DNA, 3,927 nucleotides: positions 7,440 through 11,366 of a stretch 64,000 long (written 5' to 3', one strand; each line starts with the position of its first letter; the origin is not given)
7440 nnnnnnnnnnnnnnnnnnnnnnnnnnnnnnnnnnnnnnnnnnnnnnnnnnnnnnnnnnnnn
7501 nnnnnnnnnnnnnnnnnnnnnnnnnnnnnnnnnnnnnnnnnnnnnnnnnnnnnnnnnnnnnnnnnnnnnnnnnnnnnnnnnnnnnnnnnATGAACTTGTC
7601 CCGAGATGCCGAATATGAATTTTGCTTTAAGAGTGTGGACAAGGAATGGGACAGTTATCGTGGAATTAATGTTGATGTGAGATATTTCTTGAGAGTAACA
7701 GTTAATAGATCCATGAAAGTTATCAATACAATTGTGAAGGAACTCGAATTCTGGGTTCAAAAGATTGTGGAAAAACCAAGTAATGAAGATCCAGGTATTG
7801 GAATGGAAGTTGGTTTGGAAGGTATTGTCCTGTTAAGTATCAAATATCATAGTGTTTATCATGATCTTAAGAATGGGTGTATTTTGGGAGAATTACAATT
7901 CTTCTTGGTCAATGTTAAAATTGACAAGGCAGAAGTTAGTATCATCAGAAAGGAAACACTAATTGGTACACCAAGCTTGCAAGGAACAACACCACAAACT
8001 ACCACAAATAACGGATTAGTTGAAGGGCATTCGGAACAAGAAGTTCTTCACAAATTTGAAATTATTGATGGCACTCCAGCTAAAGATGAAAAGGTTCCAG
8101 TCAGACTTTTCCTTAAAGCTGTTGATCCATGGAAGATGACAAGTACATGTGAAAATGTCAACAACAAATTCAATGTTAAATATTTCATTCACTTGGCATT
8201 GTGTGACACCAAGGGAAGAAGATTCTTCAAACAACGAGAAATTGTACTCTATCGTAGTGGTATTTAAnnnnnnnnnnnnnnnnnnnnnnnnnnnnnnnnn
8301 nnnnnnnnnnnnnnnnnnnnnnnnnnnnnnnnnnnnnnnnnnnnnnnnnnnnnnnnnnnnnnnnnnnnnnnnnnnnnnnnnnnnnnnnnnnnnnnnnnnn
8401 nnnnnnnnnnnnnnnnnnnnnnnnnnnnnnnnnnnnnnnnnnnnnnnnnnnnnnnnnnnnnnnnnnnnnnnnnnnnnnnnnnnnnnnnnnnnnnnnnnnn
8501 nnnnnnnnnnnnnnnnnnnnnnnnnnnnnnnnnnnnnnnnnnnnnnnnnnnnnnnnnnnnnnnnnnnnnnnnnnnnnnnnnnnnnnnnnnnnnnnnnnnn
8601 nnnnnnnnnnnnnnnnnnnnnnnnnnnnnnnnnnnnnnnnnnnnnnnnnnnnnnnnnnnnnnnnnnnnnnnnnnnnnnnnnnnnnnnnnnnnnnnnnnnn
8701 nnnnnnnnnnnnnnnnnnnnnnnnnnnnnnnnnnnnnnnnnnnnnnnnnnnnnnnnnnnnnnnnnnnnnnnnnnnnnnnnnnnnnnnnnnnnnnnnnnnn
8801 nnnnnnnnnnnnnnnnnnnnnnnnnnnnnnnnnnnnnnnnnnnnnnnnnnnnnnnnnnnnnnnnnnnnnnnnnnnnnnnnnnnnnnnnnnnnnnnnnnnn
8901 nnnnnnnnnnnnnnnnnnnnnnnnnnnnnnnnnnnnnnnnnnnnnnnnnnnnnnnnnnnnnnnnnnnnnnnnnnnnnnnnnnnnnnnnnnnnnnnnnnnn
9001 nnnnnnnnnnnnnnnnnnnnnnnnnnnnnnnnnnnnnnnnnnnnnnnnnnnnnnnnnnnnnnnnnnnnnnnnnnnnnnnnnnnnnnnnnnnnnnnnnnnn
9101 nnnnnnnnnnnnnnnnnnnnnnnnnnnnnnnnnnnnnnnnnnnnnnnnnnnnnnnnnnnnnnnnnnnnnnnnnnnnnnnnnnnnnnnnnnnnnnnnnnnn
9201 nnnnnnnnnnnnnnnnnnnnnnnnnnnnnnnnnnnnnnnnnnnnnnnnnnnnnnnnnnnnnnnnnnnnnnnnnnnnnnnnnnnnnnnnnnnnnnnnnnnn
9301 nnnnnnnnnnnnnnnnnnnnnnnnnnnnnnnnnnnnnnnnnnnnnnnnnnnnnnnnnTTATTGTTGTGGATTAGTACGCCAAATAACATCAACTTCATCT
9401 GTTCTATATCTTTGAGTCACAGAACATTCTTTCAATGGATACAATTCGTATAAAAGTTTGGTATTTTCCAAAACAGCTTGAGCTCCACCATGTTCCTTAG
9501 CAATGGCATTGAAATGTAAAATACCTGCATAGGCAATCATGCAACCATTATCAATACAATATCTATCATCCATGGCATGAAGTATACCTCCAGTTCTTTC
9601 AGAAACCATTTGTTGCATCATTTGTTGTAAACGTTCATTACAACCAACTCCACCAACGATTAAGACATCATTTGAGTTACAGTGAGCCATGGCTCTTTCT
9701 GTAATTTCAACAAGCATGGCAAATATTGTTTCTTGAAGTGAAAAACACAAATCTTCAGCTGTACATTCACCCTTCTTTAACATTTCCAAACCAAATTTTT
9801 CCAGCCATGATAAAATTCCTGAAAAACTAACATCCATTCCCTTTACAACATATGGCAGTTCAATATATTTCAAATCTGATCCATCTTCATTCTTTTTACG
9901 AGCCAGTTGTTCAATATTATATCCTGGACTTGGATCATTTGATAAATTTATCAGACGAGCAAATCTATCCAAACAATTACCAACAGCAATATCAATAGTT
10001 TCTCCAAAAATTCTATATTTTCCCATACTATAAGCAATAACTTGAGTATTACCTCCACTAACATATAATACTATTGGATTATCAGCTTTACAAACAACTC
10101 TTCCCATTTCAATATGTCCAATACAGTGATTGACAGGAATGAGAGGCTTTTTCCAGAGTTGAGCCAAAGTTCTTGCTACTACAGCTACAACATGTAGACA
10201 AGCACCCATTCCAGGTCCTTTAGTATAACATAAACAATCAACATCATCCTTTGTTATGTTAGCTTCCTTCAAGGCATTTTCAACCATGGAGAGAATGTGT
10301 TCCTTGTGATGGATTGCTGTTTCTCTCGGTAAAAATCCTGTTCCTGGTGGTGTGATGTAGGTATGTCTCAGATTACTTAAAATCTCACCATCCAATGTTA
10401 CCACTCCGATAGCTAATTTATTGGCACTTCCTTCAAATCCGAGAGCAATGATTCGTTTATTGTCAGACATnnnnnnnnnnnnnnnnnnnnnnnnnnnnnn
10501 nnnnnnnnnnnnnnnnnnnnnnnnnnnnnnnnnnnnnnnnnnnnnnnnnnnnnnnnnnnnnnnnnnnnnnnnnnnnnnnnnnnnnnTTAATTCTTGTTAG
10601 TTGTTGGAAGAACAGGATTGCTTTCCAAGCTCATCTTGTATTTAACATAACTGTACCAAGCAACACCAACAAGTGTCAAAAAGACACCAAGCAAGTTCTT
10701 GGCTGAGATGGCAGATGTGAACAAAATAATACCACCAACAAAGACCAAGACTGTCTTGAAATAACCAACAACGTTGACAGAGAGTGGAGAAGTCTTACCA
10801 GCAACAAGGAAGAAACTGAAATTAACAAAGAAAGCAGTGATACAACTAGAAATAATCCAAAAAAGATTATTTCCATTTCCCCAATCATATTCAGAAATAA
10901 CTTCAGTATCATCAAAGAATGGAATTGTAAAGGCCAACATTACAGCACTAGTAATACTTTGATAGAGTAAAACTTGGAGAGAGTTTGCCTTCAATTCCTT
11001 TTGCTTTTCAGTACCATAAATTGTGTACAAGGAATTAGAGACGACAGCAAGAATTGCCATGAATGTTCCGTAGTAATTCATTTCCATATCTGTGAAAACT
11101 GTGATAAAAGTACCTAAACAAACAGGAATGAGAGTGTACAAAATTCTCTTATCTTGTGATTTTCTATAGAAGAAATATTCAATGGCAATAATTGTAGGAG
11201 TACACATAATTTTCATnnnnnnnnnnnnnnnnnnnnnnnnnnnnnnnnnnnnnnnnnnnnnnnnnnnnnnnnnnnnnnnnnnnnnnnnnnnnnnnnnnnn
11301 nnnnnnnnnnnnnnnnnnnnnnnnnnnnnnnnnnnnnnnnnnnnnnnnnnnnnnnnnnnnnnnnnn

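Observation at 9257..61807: Rare palindromic GGCGCC (E2F-like) element recurs six times, always intergenic, mostly just upstream of an ATG, including all three cilium genes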

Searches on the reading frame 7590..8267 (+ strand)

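Call 20: search_protein_families(library=pfam, proteins=[window:7590-8267:+], max_evalue=0.001)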
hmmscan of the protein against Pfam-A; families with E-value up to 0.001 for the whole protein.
window:7590-8267:+ (225 aa): 1 family
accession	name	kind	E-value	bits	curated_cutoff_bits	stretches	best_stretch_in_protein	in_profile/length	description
PF03643.20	Vps26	-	6.8e-43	147.1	27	1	3-207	93-273/275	Vacuolar protein sorting-associated protein 26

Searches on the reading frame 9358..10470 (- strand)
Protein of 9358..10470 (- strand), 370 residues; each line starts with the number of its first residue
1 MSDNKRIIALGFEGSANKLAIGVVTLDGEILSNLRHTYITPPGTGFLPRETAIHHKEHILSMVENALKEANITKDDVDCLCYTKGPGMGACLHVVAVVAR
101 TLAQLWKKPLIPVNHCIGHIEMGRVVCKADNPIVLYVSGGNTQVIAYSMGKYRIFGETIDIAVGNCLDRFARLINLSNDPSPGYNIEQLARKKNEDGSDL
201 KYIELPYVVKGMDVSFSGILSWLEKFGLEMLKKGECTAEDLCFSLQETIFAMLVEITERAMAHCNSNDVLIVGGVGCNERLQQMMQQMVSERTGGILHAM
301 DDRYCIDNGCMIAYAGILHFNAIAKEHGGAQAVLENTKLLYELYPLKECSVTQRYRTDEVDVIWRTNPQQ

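Call 6: find_encoding_contigs(protein=window:9358-10470:-, flank=10000, max_places=6)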
Protein window:9358-10470:- (370 aa): 2 contigs read that carry it; 2 places shown.
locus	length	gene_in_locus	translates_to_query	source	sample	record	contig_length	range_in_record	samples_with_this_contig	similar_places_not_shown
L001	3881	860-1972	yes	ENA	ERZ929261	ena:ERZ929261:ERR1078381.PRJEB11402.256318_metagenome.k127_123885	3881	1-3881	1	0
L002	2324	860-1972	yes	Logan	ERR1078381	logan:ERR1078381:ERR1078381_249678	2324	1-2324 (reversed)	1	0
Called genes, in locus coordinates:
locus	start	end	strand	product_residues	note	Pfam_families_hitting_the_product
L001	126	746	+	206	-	PF03151:TPT, PF00892:EamA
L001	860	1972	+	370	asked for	PF00814:TsaD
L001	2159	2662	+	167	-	-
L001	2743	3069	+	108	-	PF11069:CFAP298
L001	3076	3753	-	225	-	PF03643:Vps26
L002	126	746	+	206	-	PF03151:TPT, PF00892:EamA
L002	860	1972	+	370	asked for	PF00814:TsaD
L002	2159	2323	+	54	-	?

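Call 7: find_homologous_proteins(query=window:9358-10470:-, max_evalue=1e-30)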
Query window:9358-10470:- (370 aa): 7965 proteins with E <= 1e-30 among 8000 candidates; the best 120 are listed.
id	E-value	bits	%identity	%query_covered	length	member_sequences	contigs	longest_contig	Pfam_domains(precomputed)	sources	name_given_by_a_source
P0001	8.1e-227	770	93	98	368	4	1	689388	PF00814.32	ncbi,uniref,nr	ncbi:hypothetical protein C9374_002802 [Naegleria lovaniensis]|uniref:N(6)-L-threonylcarbamoyladenin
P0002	4.3e-202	689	80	98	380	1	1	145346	PF00814.32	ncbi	ncbi:hypothetical protein ABK040_003963 [Willaertia magna]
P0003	2.0e-164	565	70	99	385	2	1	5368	PF00814.32,PF22521.3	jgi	jgi:N6-L-threonylcarbamoyladenine synthase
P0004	6.8e-164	563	70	99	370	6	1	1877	PF00814.32,PF22521.3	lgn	-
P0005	5.3e-160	551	70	97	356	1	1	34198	PF00814.32,PF22521.3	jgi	jgi:N6-L-threonylcarbamoyladenine synthase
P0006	2.6e-159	548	70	99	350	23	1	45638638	PF00814.32,PF22521.3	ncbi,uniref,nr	ncbi:uncharacterized protein LOC130988483 [Salvia miltiorrhiza]|uniref:uncharacterized protein LOC13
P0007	5.4e-158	544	69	99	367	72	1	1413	PF00814.32,PF22521.3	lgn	-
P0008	8.2e-158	543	69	98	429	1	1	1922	PF00814.32,PF22521.3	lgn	-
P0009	1.3e-157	543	69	98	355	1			PF00814.32,PF22521.3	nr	nr:tRNA N6-adenosine threonylcarbamoyltransferase [Seculamonas ecuadoriensis]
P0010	6.0e-157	541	68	98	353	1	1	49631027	PF00814.32,PF22521.3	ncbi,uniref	ncbi:hypothetical protein L1049_017039 [Liquidambar formosana]|uniref:Glycoprotease 2 n=1 Tax=Liquid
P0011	7.5e-157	540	68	99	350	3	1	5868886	PF00814.32,PF22521.3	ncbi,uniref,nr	ncbi:tRNA N6-adenosine threonylcarbamoyltransferase [Striga asiatica]|uniref:Glycoprotease 2 n=1 Tax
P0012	1.4e-156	539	68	99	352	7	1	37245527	PF00814.32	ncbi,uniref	ncbi:uncharacterized protein [Primulina eburnea]|uniref:uncharacterized protein n=1 Tax=Primulina eb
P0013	1.6e-156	539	69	98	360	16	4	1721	PF00814.32,PF22521.3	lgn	-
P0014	1.8e-156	539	69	98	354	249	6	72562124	PF00814.32,PF22521.3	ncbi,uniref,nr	ncbi:hypothetical protein E1A91_D02G017000v1 [Gossypium mustelinum]|uniref:Glycoprotease 2 n=4 Tax=G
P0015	2.1e-156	539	68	99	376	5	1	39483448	PF00814.32,PF22521.3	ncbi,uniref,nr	ncbi:hypothetical protein BUALT_Bualt12G0057000 [Buddleja alternifolia]|uniref:Glycoprotease 2 n=1 T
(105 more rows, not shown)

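Call 8: find_encoding_contigs(protein=P0001, flank=10000, max_places=4)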
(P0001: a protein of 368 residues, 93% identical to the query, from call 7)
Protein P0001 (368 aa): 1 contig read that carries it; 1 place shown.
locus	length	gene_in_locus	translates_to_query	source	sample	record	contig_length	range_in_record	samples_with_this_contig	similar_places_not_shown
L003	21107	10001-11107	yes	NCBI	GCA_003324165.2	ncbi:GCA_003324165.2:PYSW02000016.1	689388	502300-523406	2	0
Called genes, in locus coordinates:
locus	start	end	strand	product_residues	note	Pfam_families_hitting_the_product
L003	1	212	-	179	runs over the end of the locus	-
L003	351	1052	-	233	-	-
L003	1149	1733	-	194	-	-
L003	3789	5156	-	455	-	PF00514:Arm (weak), PF04826:Arm_2 (weak), PF13646:HEAT_2 (weak), PF13513:HEAT_EZ, PF00514:Arm, PF24768:ARM_ARMC5 (weak), PF00514:Arm (weak), PF00514:Arm, +5 more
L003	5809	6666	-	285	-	PF12799:LRR_4 (faint), PF13516:LRR_6 (faint)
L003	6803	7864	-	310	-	-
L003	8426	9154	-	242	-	-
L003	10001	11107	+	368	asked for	PF00814:TsaD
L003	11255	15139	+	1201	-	PF11069:CFAP298, PF13639:zf-RING_2, PF23419:WD40_RFWD3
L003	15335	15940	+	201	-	-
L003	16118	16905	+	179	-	PF00653:BIR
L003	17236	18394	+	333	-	PF05383:La, PF00076:RRM_1 (faint)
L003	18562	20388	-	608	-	-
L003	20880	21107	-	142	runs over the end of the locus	PF00031:Cystatin (faint)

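Call 9: find_encoding_contigs(protein=P0002, flank=10000, max_places=4)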
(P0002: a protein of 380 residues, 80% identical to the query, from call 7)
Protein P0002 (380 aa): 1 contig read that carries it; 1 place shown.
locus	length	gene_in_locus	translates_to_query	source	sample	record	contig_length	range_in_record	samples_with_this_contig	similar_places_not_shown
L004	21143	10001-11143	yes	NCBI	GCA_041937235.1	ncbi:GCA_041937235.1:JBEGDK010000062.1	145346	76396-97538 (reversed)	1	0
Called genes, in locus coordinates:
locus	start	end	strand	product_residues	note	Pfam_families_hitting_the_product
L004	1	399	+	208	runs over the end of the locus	PF00226:DnaJ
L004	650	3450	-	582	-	PF00036:EF-hand_1 (faint), PF13202:EF-hand_5 (faint), PF13405:EF-hand_6 (weak), PF13499:EF-hand_7, PF14658:EF-hand_9 (weak), PF13833:EF-hand_8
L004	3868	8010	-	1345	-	PF02204:VPS9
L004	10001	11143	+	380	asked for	PF00814:TsaD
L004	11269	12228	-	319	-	PF08239:SH3_3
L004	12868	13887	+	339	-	-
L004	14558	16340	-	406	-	-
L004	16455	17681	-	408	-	PF01145:Band_7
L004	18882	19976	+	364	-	-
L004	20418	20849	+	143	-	-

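Call 50: find_encoding_contigs(protein=P0243, flank=10000, max_places=2)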
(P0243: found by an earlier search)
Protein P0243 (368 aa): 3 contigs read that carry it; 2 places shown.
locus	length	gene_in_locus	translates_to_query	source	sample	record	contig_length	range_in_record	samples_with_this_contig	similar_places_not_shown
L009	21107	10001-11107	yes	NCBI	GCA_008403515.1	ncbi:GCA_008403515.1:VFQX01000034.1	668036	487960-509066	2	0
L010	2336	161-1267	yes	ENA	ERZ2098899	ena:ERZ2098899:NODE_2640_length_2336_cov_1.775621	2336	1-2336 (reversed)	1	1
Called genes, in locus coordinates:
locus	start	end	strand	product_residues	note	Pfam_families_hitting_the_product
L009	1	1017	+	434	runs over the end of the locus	PF08442:ATP-grasp_2, PF24948:Citrate_synth_N, PF00549:Ligase_CoA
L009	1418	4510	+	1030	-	-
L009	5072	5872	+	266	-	-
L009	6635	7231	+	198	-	-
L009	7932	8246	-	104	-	-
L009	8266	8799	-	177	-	-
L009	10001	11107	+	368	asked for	PF00814:TsaD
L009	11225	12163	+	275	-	PF11069:CFAP298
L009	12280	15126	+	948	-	PF13639:zf-RING_2, PF23419:WD40_RFWD3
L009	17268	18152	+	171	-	PF00653:BIR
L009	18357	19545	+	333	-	PF05383:La, PF00076:RRM_1 (faint)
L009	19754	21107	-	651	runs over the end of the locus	-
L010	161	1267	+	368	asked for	PF00814:TsaD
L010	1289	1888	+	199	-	-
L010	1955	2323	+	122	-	PF11069:CFAP298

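Call 51: find_encoding_contigs(protein=P0244, flank=10000, max_places=2)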
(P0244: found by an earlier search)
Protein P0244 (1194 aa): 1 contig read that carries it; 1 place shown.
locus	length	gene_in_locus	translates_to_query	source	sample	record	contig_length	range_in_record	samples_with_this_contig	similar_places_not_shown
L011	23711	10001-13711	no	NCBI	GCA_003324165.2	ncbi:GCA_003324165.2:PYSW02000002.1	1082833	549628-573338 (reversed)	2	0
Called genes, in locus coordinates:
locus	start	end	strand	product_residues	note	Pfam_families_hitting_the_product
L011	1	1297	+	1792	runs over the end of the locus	PF25474:TPR_TmcB, PF13426:PAS_9, PF00211:Guanylate_cyc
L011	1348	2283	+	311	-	-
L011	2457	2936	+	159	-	PF23564:EF-hand_FSTL1 (faint), PF13499:EF-hand_7, PF00036:EF-hand_1 (faint), PF13405:EF-hand_6 (faint), PF13499:EF-hand_7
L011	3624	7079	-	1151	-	-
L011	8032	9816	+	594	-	PF20917:AsnRS_N, PF01336:tRNA_anti-codon, PF00152:tRNA-synt_2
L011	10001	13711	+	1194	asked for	PF24797:Beta-prop_WDR35_TULP_N, PF25174:Beta-prop_THOC3, PF23381:Beta-prop_IFT122_1st, PF23390:Beta-prop_WDR35_2nd, PF23387:TPR_IFT80_172, PF24762:TPR_IF140-IFT172, PF25295:TPR_IFT122, PF25170:TPR_WDR35, +15 more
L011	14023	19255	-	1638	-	PF25474:TPR_TmcB, PF00989:PAS, PF13426:PAS_9, PF00211:Guanylate_cyc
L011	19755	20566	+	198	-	PF02798:GST_N, PF00043:GST_C, PF14497:GST_C_3, PF13410:GST_C_2 (weak)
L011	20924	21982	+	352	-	PF00106:adh_short, PF13561:adh_short_C2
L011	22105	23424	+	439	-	PF00022:Actin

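Call 78: search_solved_structures(query=L003:3789-5156:-, max_evalue=0.00001)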
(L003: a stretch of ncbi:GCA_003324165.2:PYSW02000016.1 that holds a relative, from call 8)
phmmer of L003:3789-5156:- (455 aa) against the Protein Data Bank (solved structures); distinct sequences matched with E-value up to 0.00001: 140 (the best 60 are shown).
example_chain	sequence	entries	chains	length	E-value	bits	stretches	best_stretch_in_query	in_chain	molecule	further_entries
20ze_A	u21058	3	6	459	8.3e-111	374.1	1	27-390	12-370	Importin subunit alpha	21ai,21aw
20yg_A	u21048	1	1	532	1.3e-110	373.4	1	27-390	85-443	Importin subunit alpha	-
4bpl_A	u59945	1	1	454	2.6e-109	369.2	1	26-373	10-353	IMPORTIN SUBUNIT ALPHA-1A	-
4bqk_A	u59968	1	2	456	2.6e-109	369.1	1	26-373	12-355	IMPORTIN SUBUNIT ALPHA-1A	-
2yns_A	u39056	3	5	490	3.2e-109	368.8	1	26-373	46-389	IMPORTIN SUBUNIT ALPHA-1A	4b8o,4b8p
4b8j_A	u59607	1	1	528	4.1e-109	368.5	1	26-373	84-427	IMPORTIN SUBUNIT ALPHA-1A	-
4rxh_B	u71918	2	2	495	7.6e-109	367.6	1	23-398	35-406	Importin subunit alpha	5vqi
3tj3_A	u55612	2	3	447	2.5e-107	362.6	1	23-391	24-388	Importin subunit alpha-1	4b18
2jdq_A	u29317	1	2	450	2.6e-107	362.5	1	23-391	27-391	IMPORTIN ALPHA-1 SUBUNIT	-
6wx9_A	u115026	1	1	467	3e-107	362.4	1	23-391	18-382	Importin subunit alpha-5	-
4uad_A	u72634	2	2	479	7e-107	361.1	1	17-392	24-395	Importin subunit alpha-7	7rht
4tnm_A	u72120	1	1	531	2e-106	359.6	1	27-390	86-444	Importin subunit alpha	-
1ee4_A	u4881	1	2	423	3.8e-105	355.4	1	21-398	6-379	KARYOPHERIN ALPHA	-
1ee5_A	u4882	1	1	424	3.8e-105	355.4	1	21-398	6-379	KARYOPHERIN ALPHA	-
1bk6_A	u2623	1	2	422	4e-105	355.3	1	21-399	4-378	KARYOPHERIN ALPHA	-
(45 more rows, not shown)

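Call 80: search_solved_structures(query=L003:5809-6666:-, max_evalue=0.00001)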
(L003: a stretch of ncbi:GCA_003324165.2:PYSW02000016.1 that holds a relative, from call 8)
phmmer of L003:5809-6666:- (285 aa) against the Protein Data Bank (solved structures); distinct sequences matched with E-value up to 0.00001: 1.
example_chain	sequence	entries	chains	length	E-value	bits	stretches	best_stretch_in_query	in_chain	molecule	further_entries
4r5d_A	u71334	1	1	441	4.4e-08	35.9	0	101-156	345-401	Leucine rich repeat protein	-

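Call 92: search_protein_families(library=pfam, proteins=[L004:20418-20849:+], max_evalue=0.1)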
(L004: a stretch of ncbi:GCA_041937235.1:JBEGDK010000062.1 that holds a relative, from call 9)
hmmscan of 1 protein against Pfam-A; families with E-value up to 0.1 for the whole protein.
L004:20418-20849:+ (143 aa): 2 families
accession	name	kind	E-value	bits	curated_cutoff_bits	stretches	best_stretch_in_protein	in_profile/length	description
PF04434.22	SWIM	-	0.00012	22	19.6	1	89-119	12-36/38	SWIM zinc finger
PF16684.10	ResT-TelK_cat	-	0.01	15.8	27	1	14-114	73-165/181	Telomere resolvase ResT/TelK catalytic domain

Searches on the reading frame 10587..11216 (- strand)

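Call 20: search_protein_families(library=pfam, proteins=[window:10587-11216:-], max_evalue=0.001)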
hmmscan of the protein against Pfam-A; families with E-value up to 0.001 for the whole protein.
window:10587-11216:- (209 aa): 2 families
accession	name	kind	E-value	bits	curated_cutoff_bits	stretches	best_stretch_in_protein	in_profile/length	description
PF03151.22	TPT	-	2.8e-14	53.6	30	1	12-189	108-291/291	Triose-phosphate Transporter family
PF00892.27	EamA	-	1.2e-07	32.5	28.2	1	50-188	3-133/135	EamA-like transporter family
